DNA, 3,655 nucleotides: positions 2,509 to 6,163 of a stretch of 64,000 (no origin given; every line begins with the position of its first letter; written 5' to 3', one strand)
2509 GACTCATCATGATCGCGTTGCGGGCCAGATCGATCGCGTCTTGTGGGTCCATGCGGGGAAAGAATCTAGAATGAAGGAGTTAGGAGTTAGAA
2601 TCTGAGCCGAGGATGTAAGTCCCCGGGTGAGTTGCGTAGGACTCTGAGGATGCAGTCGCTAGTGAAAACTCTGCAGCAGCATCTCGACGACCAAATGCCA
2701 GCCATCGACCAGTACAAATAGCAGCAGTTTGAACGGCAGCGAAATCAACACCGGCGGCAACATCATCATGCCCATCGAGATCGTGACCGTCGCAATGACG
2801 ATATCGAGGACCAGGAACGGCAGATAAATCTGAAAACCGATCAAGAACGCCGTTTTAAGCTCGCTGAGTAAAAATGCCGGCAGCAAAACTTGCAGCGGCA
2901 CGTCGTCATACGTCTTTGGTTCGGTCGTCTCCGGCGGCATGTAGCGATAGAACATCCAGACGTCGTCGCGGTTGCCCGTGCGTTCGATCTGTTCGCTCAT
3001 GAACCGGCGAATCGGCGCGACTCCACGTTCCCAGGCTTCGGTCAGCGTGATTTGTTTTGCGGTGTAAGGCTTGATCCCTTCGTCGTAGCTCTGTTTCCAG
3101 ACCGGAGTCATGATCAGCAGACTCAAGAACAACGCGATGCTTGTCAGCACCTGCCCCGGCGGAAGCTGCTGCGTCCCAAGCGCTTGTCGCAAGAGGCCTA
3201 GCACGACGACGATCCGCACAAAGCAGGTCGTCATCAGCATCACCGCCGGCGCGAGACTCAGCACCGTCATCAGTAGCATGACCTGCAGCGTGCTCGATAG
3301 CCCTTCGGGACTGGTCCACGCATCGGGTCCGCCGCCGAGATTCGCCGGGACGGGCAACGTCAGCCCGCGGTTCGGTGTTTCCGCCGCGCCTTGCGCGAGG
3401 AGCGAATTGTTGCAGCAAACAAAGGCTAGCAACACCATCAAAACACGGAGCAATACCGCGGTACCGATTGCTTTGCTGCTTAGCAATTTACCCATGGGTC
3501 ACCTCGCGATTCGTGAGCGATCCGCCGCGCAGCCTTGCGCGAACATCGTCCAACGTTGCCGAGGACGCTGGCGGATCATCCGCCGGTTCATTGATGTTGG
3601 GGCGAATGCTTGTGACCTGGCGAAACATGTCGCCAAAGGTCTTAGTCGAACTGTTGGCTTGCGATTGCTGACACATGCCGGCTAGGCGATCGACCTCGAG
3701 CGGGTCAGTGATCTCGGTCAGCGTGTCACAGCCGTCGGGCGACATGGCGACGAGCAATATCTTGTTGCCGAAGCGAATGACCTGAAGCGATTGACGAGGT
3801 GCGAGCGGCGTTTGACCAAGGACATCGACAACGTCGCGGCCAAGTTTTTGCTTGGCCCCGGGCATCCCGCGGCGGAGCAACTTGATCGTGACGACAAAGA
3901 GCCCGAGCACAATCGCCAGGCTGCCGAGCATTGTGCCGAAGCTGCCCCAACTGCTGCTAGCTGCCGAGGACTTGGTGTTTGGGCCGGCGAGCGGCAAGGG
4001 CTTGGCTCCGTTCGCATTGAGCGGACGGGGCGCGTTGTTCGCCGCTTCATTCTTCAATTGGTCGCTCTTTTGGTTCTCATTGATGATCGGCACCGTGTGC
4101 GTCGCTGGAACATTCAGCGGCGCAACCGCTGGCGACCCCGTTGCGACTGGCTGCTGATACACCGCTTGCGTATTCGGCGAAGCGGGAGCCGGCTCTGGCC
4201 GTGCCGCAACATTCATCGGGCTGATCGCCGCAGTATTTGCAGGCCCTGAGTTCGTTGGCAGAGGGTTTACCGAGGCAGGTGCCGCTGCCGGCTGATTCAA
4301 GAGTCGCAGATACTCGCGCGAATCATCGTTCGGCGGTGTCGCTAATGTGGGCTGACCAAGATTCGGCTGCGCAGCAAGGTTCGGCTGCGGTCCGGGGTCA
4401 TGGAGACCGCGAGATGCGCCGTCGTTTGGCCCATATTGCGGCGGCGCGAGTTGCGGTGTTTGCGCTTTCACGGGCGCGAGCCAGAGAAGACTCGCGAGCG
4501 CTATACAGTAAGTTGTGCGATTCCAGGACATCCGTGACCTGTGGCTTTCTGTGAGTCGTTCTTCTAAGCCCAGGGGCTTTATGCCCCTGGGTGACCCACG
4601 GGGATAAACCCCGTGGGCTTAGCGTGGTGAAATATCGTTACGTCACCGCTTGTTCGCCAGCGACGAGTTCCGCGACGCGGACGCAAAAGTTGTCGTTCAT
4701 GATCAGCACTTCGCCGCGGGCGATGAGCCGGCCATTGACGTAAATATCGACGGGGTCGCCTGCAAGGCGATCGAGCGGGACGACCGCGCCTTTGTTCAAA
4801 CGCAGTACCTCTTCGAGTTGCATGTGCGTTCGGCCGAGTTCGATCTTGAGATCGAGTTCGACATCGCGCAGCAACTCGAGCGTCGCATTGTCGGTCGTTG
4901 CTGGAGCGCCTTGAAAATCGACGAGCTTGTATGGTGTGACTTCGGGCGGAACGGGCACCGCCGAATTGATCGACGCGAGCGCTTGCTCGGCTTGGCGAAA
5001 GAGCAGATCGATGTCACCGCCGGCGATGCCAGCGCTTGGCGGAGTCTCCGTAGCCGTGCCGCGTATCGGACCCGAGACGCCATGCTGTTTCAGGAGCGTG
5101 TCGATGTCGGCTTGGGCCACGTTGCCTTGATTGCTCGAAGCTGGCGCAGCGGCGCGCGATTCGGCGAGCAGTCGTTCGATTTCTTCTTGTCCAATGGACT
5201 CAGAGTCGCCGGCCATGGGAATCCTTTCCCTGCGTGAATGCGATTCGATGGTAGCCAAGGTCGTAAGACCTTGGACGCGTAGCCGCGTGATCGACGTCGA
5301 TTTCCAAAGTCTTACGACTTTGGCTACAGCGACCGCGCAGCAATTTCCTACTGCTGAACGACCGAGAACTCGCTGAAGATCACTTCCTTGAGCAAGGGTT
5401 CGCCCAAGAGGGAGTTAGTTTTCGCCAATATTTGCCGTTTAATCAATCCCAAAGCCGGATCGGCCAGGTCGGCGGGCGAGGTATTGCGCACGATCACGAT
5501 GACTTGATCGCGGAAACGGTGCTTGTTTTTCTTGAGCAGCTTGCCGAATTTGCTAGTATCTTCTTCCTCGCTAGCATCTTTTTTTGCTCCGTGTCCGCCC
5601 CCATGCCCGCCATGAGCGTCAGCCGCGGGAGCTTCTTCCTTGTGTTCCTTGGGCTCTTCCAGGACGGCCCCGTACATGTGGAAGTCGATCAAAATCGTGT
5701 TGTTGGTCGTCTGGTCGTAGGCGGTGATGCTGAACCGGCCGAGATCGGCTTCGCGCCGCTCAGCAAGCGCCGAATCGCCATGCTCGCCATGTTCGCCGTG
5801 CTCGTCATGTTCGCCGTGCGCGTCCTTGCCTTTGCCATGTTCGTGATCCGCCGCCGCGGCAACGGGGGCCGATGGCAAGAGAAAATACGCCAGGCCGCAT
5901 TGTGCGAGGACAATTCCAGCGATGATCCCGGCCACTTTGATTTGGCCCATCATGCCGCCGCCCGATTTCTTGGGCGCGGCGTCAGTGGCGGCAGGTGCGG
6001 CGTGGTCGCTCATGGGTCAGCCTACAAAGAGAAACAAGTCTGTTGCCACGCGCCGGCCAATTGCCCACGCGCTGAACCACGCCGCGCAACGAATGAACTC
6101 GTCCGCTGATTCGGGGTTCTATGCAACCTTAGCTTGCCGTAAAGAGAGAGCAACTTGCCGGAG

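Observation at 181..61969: Intergenic space is saturated by many sequence-distinct GTAG-headed hairpins, mostly as inverted doublets (REP/REPIN-like superfamily)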

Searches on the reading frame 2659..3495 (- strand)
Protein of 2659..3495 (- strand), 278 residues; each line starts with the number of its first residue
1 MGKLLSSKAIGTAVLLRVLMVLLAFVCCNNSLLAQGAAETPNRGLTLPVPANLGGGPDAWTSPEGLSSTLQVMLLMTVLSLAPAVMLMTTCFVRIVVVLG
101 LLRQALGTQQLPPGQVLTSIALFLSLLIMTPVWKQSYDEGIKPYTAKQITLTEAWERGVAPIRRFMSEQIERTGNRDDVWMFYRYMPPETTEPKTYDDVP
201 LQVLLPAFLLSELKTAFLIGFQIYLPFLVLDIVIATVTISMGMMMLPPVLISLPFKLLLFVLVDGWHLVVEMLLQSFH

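Call 41: find_homologous_proteins(query=window:2659-3495:-, max_evalue=1e-30)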
Query window:2659-3495:- (278 aa): 7992 proteins with E <= 1e-30 among 8000 candidates; the best 120 are listed.
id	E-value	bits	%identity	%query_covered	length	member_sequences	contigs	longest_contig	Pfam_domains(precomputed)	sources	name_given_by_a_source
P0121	9.3e-155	532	90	100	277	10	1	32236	PF00813.26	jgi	jgi:flagellar biosynthetic protein FliP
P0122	1.4e-154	531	90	100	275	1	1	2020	PF00813.26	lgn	-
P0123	5.6e-153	526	91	99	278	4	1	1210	PF00813.26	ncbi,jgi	jgi:flagellar biosynthetic protein FliP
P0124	4.8e-152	523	88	100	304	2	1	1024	PF00813.26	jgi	-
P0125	1.4e-151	522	89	99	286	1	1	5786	PF00813.26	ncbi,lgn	-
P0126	4.1e-150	517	94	93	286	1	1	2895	PF00813.26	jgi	jgi:flagellar biosynthesis protein FliP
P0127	1.2e-132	459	84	87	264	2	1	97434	PF00813.26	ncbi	-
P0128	1.0e-124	433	78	92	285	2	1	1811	PF00813.26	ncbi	-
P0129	1.0e-124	433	73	98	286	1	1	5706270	PF00813.26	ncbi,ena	-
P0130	5.3e-124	431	74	95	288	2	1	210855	PF00813.26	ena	-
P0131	1.3e-123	430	76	94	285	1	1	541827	PF00813.26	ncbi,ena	-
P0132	3.8e-123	428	77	92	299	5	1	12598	PF00813.26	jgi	jgi:flagellar biosynthetic protein FliP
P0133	3.9e-123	428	75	96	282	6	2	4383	PF00813.26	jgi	jgi:flagellar biosynthesis protein FliP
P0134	5.3e-123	428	82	87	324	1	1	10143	PF00813.26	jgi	-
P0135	9.7e-123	427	78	92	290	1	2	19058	PF00813.26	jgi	jgi:flagellar biosynthetic protein FliP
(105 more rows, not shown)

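Call 42: find_encoding_contigs(protein=P0121, flank=10000, max_places=2)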
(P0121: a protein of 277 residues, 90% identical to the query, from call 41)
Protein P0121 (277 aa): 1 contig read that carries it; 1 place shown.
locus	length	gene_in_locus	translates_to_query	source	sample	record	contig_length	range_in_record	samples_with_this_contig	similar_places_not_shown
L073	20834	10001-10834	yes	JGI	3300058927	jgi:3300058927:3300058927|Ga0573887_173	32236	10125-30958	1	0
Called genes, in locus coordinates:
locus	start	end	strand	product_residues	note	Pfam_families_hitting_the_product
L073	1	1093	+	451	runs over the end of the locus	PF00006:ATP-synt_ab, PF18269:T3SS_ATPase_C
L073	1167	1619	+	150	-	PF02050:FliJ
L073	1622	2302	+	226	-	-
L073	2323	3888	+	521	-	PF02120:Flg_hook, PF09483:HpaP (faint)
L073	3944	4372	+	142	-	PF03963:FlgD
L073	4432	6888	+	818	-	PF00460:Flg_bb_rod (weak), PF22692:LlgE_F_G_D1, PF06429:Flg_bbr_C (weak)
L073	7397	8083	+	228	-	-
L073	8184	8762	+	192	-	PF01052:FliMN_C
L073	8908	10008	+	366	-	PF04347:FliO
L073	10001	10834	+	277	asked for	PF00813:FliP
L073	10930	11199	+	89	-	-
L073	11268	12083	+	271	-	PF01311:Bac_export_1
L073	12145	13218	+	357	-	PF01312:Bac_export_2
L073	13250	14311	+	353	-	PF00150:Cellulase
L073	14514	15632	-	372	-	PF00155:Aminotran_1_2, PF01053:Cys_Met_Meta_PP, PF01041:DegT_DnrJ_EryC1, PF01212:Beta_elim_lyase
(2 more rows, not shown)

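Call 43: find_encoding_contigs(protein=P0127, flank=10000, max_places=2)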
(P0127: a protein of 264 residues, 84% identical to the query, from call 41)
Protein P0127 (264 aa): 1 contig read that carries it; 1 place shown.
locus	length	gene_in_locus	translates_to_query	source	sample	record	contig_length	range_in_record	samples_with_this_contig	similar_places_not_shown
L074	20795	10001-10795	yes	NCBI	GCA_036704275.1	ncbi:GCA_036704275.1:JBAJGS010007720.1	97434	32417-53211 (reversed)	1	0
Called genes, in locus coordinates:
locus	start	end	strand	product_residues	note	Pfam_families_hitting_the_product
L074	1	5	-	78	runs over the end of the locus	-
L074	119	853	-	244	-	-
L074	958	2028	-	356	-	-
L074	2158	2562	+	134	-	-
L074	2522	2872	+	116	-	-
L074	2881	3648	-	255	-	PF02913:FAD-oxidase_C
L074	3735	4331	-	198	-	PF01565:FAD_binding_4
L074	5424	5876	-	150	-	PF14300:DMP19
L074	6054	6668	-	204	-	PF00805:Pentapeptide (faint)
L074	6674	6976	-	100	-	PF24693:DUF7660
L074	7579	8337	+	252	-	-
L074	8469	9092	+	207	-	PF01052:FliMN_C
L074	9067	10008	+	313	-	PF04347:FliO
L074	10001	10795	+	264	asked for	PF00813:FliP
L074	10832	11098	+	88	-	PF01311:Bac_export_1 (weak), PF01313:Bac_export_3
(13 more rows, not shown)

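Call 44: find_encoding_contigs(protein=P0131, flank=10000, max_places=2)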
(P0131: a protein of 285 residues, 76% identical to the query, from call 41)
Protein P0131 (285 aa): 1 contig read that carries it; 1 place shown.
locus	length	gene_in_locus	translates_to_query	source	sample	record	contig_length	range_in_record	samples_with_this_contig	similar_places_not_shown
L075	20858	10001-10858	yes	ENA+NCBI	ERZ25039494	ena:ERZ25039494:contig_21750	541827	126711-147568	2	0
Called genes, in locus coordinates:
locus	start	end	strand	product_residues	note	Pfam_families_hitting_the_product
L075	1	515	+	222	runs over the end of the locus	PF02108:FliH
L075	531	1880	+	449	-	PF00006:ATP-synt_ab, PF18269:T3SS_ATPase_C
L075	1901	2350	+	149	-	PF02050:FliJ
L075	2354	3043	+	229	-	-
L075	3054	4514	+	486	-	PF02120:Flg_hook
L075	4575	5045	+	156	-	PF03963:FlgD, PF13861:FLgD_tudor (faint)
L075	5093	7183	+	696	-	PF00460:Flg_bb_rod, PF22692:LlgE_F_G_D1, PF07559:FlgE_D2 (weak), PF06429:Flg_bbr_C (weak)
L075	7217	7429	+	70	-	PF06289:FlbD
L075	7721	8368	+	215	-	-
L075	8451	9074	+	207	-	PF01052:FliMN_C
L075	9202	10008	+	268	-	PF04347:FliO (faint)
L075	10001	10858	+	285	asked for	PF00813:FliP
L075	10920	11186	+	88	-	-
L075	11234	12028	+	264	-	PF01311:Bac_export_1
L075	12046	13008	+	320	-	PF01312:Bac_export_2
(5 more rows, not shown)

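Call 52: find_encoding_contigs(protein=P0126, flank=10000, max_places=2)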
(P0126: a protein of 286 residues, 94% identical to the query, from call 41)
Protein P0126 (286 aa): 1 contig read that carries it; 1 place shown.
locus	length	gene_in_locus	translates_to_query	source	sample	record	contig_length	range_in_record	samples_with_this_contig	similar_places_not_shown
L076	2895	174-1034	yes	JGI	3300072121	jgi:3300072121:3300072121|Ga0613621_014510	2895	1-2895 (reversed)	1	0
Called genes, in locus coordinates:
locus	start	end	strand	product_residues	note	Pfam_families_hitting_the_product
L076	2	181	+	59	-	?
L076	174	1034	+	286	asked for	PF00813:FliP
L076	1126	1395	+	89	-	PF01313:Bac_export_3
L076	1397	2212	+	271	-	PF01311:Bac_export_1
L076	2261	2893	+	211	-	?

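Call 53: find_encoding_contigs(protein=P0125, flank=10000, max_places=2)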
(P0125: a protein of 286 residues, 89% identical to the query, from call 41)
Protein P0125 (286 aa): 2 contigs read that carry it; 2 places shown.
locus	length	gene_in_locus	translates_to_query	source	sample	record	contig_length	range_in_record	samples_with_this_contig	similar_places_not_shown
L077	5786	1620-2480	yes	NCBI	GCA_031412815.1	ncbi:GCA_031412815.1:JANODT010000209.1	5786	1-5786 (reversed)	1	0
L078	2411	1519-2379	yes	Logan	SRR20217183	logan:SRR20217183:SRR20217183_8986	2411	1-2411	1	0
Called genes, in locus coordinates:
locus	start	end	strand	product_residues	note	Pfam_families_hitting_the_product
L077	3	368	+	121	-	?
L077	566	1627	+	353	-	PF04347:FliO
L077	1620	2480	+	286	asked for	PF00813:FliP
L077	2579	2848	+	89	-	PF01313:Bac_export_3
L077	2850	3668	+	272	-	PF01311:Bac_export_1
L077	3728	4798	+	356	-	PF01312:Bac_export_2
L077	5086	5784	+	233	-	?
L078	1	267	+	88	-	?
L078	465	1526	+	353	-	PF04347:FliO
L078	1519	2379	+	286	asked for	PF00813:FliP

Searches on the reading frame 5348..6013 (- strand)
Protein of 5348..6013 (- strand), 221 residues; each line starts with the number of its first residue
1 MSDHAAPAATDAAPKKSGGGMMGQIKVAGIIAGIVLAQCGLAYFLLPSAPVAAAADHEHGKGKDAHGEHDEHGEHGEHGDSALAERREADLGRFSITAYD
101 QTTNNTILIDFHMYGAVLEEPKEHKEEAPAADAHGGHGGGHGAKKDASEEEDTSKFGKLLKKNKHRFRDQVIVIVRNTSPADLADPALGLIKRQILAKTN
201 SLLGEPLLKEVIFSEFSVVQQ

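Call 25: search_protein_families(library=pfam, max_evalue=0.1, proteins=[window:5348-6013:-])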
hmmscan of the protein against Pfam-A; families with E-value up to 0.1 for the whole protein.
window:5348-6013:- (221 aa): 1 family
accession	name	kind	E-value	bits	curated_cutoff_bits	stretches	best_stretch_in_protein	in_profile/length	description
PF03748.19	FliL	-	3.4e-05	24.8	24.6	1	155-217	41-101/103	Flagellar basal body-associated protein FliL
